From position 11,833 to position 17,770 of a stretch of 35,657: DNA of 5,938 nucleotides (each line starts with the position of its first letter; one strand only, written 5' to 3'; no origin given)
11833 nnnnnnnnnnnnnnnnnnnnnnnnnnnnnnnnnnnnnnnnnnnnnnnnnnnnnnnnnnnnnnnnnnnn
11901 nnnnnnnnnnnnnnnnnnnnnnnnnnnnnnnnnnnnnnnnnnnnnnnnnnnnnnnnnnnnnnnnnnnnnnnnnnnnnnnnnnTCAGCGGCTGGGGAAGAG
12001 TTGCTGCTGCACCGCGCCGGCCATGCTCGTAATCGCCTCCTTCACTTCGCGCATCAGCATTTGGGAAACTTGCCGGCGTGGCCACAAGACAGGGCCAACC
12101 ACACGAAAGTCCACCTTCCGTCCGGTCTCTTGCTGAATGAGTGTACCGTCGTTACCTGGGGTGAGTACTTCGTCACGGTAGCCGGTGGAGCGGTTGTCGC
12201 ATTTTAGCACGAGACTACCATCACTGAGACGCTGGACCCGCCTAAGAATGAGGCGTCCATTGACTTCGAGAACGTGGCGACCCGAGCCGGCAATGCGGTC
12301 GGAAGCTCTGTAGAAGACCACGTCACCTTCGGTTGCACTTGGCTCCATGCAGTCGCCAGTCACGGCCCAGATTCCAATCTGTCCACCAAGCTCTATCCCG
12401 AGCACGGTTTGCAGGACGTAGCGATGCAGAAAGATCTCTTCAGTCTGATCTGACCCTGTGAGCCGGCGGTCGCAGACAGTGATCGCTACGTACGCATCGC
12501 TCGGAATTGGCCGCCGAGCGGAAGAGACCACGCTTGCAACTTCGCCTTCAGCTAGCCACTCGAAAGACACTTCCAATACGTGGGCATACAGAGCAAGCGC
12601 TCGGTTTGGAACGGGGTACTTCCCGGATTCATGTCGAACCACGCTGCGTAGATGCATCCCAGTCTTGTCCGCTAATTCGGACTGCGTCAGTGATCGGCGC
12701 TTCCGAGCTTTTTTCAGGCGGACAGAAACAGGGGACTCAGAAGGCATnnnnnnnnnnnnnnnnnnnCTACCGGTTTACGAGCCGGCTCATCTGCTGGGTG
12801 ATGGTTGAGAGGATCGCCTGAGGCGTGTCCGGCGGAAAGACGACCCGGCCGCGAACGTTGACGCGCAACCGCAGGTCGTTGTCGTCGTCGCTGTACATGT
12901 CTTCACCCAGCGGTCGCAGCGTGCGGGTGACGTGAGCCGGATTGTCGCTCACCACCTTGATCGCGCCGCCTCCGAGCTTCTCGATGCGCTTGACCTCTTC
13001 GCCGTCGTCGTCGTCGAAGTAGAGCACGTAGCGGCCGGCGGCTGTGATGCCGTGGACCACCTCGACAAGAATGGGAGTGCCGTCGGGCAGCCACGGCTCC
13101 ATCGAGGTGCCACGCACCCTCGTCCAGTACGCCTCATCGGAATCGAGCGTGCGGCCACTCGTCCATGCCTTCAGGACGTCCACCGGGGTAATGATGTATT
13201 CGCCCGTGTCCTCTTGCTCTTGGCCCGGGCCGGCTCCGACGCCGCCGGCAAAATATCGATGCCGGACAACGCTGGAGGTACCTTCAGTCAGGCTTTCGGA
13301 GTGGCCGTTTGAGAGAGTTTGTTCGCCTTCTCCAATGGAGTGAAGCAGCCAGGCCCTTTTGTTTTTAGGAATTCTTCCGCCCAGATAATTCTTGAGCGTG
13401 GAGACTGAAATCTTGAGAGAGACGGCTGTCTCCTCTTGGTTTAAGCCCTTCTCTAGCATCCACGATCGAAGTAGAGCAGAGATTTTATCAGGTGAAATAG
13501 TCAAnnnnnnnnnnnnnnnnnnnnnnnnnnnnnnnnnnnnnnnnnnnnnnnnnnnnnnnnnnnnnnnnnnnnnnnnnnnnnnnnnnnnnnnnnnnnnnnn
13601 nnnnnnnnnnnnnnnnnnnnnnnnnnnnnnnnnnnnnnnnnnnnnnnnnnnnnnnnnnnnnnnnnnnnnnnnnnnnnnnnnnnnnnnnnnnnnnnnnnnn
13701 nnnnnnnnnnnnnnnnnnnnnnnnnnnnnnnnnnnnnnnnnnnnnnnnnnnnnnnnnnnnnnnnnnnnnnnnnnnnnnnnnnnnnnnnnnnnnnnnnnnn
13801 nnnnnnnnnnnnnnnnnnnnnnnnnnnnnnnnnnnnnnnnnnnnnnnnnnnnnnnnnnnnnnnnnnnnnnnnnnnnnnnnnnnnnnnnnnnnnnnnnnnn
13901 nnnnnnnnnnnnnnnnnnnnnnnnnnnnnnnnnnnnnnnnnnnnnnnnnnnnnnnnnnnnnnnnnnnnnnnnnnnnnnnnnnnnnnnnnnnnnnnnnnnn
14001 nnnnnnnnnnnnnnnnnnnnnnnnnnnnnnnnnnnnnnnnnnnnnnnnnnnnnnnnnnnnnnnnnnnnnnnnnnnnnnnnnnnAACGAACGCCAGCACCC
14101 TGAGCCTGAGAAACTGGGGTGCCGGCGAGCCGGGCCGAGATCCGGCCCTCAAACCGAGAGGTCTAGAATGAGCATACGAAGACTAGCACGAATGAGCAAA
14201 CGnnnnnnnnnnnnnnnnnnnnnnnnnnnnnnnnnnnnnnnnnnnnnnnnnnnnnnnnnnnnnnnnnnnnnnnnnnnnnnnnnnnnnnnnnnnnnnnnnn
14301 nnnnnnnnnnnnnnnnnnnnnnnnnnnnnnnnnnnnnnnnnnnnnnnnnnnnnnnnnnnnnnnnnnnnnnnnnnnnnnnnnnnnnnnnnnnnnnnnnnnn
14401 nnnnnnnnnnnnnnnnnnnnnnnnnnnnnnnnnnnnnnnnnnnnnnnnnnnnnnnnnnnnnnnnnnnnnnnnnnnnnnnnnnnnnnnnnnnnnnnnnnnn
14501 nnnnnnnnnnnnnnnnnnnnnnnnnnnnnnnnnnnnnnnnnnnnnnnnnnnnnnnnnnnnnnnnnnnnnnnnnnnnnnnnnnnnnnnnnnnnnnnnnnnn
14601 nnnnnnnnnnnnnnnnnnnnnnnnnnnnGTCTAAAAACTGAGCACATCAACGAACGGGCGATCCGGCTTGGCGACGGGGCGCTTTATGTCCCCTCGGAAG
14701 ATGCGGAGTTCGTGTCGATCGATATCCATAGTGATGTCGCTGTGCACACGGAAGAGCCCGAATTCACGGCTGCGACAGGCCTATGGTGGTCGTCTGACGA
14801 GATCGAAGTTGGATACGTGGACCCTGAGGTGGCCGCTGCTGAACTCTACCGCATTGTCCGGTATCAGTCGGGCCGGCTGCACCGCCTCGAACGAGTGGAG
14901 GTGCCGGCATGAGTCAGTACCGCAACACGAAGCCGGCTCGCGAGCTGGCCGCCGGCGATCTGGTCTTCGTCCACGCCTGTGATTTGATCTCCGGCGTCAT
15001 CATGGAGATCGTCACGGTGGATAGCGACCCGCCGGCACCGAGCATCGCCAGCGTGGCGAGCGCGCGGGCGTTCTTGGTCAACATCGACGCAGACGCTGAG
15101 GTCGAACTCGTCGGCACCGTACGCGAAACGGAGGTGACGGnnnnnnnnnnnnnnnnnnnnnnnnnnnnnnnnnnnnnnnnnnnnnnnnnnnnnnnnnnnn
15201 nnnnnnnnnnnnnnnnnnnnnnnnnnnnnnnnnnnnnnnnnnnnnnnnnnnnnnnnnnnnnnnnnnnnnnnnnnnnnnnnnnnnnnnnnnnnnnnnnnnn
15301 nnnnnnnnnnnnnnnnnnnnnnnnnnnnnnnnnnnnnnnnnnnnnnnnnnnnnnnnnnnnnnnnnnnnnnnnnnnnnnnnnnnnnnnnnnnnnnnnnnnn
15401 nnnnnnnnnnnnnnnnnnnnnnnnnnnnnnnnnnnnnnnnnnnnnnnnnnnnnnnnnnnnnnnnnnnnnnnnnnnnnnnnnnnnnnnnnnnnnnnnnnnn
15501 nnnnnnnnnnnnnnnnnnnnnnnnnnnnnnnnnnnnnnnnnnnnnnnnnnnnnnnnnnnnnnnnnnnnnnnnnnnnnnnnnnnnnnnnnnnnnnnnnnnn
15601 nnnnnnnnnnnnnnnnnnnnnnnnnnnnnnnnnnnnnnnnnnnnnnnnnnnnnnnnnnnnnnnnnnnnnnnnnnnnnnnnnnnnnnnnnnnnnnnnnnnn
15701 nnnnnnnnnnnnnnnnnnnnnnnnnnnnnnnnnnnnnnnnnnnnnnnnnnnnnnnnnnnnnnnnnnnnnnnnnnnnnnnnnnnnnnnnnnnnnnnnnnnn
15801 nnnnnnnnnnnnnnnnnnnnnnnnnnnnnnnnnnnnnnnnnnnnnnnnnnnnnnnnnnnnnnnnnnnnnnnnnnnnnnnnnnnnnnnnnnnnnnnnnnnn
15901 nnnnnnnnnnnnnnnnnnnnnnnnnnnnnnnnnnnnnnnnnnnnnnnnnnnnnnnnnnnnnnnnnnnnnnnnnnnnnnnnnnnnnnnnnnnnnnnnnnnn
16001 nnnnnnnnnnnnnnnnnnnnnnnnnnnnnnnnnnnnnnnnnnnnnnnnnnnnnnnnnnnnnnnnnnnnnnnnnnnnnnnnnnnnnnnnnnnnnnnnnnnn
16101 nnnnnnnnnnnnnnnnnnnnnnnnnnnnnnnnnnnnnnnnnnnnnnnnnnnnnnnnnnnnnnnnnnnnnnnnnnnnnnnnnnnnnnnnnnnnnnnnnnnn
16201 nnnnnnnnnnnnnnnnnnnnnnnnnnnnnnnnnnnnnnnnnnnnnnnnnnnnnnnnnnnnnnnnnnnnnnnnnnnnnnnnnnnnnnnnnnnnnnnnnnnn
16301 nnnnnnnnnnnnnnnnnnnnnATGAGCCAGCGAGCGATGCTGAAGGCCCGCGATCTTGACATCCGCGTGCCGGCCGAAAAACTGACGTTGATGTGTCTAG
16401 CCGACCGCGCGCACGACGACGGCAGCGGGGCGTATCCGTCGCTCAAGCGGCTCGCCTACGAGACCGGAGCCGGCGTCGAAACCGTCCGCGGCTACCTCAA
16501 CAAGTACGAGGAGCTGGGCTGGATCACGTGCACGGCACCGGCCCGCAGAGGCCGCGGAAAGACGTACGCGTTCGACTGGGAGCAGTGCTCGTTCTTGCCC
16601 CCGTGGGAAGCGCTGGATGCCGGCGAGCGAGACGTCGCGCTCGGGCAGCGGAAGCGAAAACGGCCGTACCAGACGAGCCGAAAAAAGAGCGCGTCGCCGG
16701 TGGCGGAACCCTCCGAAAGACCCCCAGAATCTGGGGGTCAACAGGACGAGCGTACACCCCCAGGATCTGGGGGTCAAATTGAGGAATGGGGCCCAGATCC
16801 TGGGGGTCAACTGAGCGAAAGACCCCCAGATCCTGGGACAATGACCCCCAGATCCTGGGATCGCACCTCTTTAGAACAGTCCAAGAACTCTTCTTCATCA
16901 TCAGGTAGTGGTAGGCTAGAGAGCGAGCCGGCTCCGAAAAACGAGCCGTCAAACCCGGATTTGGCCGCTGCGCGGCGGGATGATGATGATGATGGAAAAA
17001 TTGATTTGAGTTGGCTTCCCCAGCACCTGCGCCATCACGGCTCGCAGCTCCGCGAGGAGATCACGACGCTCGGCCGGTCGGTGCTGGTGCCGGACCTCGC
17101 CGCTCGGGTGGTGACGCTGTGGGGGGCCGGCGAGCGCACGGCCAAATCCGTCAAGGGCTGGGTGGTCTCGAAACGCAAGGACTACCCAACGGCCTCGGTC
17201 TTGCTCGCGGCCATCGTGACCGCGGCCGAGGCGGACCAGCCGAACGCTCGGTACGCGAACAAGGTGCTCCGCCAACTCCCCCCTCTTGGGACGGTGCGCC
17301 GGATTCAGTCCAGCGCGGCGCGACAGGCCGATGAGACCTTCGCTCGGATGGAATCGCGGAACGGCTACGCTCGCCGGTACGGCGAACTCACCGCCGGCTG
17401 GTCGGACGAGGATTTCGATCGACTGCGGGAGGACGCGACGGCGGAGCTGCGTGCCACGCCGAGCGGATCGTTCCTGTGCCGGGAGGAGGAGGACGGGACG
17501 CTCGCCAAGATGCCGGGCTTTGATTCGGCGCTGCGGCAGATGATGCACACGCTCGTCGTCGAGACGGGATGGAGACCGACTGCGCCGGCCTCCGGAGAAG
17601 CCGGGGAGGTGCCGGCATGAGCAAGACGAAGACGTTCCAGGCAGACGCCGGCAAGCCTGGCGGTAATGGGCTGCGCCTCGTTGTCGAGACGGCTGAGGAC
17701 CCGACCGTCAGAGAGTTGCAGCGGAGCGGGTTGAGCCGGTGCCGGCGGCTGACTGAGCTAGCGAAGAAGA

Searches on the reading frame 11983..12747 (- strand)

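Call 8: search_protein_families(library=pfam, proteins=[window:11983-12747:-], max_evalue=0.01)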
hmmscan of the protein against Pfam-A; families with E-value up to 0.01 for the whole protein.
window:11983-12747:- (254 aa): 4 families
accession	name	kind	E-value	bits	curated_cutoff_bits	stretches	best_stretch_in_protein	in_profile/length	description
PF01381.28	HTH_3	-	2.9e-09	37.2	23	1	11-65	1-55/55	Helix-turn-helix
PF00717.28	Peptidase_S24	-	1.2e-06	28.6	23.3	1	120-197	31-105/116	Peptidase S24-like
PF13560.12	HTH_31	-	2.8e-06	28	27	1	9-61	4-57/64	Helix-turn-helix domain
PF12844.13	HTH_19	-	0.00034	20.9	30.2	1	10-65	3-58/64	Helix-turn-helix domain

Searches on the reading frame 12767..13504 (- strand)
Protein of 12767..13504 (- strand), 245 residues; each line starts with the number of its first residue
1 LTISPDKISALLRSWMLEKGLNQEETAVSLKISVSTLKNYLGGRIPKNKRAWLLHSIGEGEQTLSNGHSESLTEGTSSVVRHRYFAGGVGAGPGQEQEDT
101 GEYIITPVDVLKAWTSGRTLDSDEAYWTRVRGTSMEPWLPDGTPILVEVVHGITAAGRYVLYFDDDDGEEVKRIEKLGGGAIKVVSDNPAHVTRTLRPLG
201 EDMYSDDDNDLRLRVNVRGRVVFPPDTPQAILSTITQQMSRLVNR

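Call 8: search_protein_families(library=pfam, proteins=[window:12767-13504:-], max_evalue=0.01)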
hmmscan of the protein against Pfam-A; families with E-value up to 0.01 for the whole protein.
window:12767-13504:- (245 aa): 3 families
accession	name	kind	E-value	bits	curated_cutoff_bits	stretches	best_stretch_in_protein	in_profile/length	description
PF00717.28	Peptidase_S24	-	4.3e-11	43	23.3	1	89-198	6-105/116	Peptidase S24-like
PF13560.12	HTH_31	-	0.00037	21.2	27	1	9-46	3-40/64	Helix-turn-helix domain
PF01381.28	HTH_3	-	0.0015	19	23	1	12-54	1-44/55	Helix-turn-helix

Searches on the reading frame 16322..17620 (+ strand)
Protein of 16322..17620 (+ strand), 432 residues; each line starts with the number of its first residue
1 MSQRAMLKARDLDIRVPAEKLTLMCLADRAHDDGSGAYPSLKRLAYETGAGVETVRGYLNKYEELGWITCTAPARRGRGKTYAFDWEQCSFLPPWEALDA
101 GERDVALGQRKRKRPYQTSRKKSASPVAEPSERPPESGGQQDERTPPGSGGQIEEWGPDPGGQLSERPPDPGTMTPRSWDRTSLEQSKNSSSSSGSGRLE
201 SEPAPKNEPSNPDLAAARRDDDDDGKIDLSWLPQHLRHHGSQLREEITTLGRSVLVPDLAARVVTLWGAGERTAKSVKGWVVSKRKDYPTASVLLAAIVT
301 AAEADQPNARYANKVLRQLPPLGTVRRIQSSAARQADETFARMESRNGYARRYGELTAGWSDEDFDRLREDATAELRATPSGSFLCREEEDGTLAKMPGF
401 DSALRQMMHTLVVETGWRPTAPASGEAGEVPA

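Call 39: search_protein_families(library=phrogs, proteins=[window:16322-17620:+], max_evalue=0.00001)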
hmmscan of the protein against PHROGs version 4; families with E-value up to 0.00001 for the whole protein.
window:16322-17620:+ (432 aa): 4 families
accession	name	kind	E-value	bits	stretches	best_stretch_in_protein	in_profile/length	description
phrog_1032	-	DNA, RNA and nucleotide metabolism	6.7e-15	56.8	1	1-194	1-168/281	replication initiation protein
phrog_391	-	DNA, RNA and nucleotide metabolism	2e-08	35.3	1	1-151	1-118/298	replication initiation O-like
phrog_270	-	DNA, RNA and nucleotide metabolism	3.6e-08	34.2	1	6-110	39-130/383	replication initiation protein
phrog_11896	-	DNA, RNA and nucleotide metabolism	8.9e-07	30.1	1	19-78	22-79/225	primosomal protein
